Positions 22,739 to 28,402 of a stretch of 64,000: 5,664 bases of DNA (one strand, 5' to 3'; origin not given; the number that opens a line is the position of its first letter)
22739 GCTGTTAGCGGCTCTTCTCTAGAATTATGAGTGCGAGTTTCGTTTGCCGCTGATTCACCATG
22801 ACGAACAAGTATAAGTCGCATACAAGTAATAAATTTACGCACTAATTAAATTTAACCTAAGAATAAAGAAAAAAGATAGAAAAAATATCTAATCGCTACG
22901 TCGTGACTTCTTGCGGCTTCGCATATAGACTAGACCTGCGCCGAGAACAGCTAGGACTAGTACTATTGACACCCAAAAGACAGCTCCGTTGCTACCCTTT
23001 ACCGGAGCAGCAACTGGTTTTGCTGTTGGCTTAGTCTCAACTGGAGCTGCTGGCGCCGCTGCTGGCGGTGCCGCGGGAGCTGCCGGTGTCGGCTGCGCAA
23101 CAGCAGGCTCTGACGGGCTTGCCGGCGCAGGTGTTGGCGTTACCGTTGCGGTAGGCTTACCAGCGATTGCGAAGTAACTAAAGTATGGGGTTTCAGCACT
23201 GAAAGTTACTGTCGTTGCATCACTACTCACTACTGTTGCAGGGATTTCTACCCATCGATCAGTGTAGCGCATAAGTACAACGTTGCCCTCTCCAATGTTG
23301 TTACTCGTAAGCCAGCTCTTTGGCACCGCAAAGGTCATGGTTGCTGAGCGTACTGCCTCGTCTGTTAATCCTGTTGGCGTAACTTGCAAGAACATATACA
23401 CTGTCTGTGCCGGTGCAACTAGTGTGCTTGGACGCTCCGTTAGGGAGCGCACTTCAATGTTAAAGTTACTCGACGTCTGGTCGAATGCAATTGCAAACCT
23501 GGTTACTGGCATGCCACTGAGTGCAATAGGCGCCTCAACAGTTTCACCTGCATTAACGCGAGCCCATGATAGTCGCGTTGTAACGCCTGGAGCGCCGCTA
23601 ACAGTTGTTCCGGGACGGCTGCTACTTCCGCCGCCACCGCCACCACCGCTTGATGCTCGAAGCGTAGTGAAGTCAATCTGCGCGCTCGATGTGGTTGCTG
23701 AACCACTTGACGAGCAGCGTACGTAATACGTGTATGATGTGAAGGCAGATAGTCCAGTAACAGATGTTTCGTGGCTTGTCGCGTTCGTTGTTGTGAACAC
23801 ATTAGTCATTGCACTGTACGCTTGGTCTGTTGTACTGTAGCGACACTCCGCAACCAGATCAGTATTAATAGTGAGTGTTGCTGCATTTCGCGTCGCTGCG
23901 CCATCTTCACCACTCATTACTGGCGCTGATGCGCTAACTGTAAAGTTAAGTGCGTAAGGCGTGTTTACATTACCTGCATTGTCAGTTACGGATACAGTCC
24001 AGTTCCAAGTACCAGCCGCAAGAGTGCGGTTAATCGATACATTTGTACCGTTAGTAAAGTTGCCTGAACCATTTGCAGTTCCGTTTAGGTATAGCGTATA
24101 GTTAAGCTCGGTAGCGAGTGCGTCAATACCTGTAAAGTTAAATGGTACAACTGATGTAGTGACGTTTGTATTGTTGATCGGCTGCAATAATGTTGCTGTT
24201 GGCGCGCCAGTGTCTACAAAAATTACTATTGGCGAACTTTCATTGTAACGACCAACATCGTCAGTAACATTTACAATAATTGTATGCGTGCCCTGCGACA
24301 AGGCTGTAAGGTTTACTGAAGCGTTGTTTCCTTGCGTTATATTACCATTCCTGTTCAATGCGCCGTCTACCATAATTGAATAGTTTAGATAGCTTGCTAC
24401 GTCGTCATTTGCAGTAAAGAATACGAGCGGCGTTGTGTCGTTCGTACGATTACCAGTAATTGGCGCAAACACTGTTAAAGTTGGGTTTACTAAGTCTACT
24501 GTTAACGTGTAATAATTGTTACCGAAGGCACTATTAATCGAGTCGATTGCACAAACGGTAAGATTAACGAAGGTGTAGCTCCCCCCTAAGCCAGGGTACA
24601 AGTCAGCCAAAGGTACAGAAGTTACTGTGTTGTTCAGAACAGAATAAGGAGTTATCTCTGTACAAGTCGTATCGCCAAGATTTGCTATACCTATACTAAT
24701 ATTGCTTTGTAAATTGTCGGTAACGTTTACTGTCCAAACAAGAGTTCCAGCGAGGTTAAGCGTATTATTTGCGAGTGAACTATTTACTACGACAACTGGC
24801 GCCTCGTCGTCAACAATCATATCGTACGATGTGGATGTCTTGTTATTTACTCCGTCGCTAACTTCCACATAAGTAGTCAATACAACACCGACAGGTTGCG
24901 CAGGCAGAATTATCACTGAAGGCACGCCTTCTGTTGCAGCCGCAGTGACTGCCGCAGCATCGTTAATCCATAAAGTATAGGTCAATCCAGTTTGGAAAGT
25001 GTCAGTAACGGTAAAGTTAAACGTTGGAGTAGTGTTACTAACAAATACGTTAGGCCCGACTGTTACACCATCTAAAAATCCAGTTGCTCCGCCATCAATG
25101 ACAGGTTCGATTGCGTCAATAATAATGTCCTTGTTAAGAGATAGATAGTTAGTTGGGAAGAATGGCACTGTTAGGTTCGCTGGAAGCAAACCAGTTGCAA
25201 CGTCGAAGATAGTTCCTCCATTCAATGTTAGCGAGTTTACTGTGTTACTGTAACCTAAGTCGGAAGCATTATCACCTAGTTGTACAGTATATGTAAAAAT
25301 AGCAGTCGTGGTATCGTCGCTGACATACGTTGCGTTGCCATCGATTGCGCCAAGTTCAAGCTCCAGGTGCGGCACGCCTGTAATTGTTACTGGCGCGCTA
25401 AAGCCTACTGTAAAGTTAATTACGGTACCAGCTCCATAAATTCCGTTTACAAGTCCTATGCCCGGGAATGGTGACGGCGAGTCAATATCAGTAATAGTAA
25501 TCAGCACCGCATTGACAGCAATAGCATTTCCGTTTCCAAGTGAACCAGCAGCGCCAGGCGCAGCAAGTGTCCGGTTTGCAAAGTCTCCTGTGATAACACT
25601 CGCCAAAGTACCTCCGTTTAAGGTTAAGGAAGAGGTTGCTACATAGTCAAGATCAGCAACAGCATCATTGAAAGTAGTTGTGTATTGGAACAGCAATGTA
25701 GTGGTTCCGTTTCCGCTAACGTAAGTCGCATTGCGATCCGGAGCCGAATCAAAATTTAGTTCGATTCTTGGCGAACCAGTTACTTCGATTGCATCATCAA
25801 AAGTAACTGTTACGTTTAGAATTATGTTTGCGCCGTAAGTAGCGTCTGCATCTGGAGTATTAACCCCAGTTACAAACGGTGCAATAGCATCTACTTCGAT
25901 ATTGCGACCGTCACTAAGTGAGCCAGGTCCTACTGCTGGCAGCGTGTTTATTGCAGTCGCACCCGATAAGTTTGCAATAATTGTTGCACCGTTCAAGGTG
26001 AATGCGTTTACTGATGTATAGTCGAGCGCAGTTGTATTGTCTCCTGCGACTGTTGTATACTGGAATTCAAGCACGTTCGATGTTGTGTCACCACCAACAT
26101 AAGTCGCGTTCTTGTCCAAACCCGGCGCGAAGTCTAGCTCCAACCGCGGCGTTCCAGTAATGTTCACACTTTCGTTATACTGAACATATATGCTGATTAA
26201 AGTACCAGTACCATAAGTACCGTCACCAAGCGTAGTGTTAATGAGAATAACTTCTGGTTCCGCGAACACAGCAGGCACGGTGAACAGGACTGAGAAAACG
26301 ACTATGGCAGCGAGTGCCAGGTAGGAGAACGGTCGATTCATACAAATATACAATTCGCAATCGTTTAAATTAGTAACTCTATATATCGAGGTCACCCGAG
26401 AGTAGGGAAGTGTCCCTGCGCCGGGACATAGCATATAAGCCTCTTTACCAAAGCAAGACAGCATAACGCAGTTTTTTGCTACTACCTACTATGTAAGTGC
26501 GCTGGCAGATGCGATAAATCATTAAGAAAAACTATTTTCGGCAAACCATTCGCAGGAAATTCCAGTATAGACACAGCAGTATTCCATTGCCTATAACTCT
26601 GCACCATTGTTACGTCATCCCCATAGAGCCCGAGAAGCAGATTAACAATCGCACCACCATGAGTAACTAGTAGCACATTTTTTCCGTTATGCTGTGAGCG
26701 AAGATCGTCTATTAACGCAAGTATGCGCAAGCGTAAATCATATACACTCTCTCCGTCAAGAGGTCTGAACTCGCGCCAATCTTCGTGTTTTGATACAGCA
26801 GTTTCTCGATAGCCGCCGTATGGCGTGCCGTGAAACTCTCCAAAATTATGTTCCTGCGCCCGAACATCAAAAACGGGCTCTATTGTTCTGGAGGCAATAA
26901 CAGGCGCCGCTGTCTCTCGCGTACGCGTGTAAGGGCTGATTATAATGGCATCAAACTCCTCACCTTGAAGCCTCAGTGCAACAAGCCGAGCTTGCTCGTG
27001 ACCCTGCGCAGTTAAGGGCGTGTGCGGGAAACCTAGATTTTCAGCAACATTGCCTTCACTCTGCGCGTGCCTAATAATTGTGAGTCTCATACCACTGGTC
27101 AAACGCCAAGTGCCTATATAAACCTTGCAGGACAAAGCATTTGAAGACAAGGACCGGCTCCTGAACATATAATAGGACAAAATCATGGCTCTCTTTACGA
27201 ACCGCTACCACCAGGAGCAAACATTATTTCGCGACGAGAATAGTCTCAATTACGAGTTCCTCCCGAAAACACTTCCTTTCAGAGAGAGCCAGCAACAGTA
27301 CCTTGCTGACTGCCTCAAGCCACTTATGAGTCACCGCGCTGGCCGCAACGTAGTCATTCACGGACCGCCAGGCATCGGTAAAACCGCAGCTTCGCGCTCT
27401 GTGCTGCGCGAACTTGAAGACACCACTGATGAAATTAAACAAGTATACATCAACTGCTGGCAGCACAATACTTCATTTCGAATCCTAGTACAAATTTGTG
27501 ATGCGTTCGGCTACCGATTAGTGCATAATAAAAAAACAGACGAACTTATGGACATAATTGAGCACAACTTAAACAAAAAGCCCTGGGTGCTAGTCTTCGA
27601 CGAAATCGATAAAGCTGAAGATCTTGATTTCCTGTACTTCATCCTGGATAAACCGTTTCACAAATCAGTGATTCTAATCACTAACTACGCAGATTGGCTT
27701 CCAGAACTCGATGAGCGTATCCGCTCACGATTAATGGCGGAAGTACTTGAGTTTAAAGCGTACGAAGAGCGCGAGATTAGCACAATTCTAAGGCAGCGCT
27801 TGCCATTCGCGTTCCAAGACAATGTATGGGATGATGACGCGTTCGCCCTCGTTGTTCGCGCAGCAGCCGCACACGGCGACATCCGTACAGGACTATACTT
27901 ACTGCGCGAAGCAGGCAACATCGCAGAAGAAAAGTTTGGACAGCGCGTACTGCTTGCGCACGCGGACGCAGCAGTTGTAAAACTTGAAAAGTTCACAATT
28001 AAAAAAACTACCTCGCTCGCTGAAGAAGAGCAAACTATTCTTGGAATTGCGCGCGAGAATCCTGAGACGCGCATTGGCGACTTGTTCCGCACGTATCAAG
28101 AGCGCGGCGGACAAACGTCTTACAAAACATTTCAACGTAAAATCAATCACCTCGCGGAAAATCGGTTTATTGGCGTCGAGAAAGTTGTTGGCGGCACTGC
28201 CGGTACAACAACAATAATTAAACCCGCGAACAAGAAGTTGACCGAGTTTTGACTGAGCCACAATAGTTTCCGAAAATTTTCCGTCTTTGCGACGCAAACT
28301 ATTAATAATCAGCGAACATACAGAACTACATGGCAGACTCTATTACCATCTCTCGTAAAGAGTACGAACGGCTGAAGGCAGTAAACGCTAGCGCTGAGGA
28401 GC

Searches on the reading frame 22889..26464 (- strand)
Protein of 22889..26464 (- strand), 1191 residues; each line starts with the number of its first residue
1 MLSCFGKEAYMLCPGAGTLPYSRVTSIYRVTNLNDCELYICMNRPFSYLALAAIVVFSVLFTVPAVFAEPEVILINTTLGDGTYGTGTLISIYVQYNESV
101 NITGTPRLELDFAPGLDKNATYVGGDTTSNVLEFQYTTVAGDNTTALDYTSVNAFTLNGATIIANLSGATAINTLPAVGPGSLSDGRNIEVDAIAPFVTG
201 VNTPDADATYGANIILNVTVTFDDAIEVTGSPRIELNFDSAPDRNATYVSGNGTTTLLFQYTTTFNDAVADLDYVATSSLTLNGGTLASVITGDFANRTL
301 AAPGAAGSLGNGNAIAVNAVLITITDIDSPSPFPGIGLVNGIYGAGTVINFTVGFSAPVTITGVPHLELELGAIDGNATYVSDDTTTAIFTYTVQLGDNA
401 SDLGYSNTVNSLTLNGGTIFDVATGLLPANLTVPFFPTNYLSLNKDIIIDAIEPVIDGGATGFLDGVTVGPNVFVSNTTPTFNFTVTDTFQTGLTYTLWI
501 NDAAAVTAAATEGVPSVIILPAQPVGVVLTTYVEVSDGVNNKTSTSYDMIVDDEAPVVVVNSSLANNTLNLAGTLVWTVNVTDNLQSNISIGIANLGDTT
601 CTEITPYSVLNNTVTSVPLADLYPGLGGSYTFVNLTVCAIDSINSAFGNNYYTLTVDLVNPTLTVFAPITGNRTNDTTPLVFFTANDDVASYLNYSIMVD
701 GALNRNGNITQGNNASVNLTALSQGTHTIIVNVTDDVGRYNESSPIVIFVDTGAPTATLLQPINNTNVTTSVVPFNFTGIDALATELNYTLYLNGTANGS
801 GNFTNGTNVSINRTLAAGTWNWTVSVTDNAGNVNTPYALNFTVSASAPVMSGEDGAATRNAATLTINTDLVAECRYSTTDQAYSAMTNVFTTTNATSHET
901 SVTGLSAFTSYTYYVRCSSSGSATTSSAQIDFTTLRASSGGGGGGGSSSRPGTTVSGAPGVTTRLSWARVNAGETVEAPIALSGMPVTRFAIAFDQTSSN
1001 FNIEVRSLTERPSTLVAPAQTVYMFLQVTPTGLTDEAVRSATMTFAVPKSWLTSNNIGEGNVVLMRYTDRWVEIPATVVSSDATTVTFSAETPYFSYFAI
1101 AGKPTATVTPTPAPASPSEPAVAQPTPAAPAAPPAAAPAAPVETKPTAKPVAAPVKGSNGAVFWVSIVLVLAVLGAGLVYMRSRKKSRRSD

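Call 12: search_protein_families(library=pfam, proteins=[window:22889-26464:-])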
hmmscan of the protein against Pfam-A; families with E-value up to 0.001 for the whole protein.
window:22889-26464:- (1191 aa): 1 family
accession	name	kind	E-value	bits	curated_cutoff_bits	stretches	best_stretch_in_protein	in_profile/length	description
PF19077.6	Big_13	-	7.7e-09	36.4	27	2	672-752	22-102/102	Bacterial Ig-like domain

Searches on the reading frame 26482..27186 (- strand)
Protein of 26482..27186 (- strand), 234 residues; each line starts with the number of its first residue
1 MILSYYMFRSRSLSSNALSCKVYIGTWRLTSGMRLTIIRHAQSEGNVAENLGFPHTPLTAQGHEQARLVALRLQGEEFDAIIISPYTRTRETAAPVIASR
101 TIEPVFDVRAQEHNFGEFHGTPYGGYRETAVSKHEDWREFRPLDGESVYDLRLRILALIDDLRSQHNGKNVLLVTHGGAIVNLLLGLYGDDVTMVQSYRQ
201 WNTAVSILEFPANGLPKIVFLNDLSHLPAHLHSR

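Call 13: search_protein_families(library=pfam, proteins=[window:26482-27186:-])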
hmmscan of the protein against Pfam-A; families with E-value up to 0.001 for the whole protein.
window:26482-27186:- (234 aa): 1 family
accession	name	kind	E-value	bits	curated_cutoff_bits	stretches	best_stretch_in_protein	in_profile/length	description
PF00300.27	His_Phos_1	-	5.2e-39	134.4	21.7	1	35-223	1-193/194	Histidine phosphatase superfamily (branch 1)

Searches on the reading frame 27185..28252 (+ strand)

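Call 13: search_protein_families(library=pfam, proteins=[window:27185-28252:+])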
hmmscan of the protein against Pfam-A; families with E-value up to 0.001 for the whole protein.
window:27185-28252:+ (355 aa): 13 families
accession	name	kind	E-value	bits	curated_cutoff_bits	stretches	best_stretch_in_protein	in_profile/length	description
PF13401.12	AAA_22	-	1.2e-13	51.9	27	1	53-164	5-120/130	AAA domain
PF13191.12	AAA_16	-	2.2e-13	51.5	32.6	1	30-163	2-165/167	AAA ATPase domain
PF22703.2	Cdc6_lid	-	1.1e-11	44.9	27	1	200-263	2-66/68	Cdc6 AAA+ ATPase-type lid domain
PF00931.28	NB-ARC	-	1.6e-08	34.6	23.5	1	43-166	8-134/248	NB-ARC domain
PF00004.35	AAA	-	3.8e-08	34.3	21.2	1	56-183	1-123/131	ATPase family associated with various cellular activities (AAA)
PF05729.18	NACHT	-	1.7e-05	25.2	26.7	1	55-197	2-158/167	NACHT domain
PF24883.2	NPHP3_N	-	2.7e-05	24.9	24.8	1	54-130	23-99/164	Nephrocystin 3, N-terminal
PF05621.17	TniB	-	8.8e-05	22.5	22.4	1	40-144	23-131/189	Bacterial TniB protein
PF07728.20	AAA_5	-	0.00015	22.2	22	1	55-146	1-80/139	AAA domain (dynein-related subfamily)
PF20720.3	nSTAND3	-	0.00016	21.8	27.2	1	54-124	18-91/155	Novel STAND NTPase 3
PF13173.12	AAA_14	-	0.00049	20.5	27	0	54-148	3-78/129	AAA domain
PF00270.35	DEAD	-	0.00054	20.2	26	0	46-88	10-50/167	DEAD/DEAH box helicase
PF01695.23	IstB_IS21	-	0.0007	19.6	24.1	0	50-68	89-107/238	IstB-like ATP binding protein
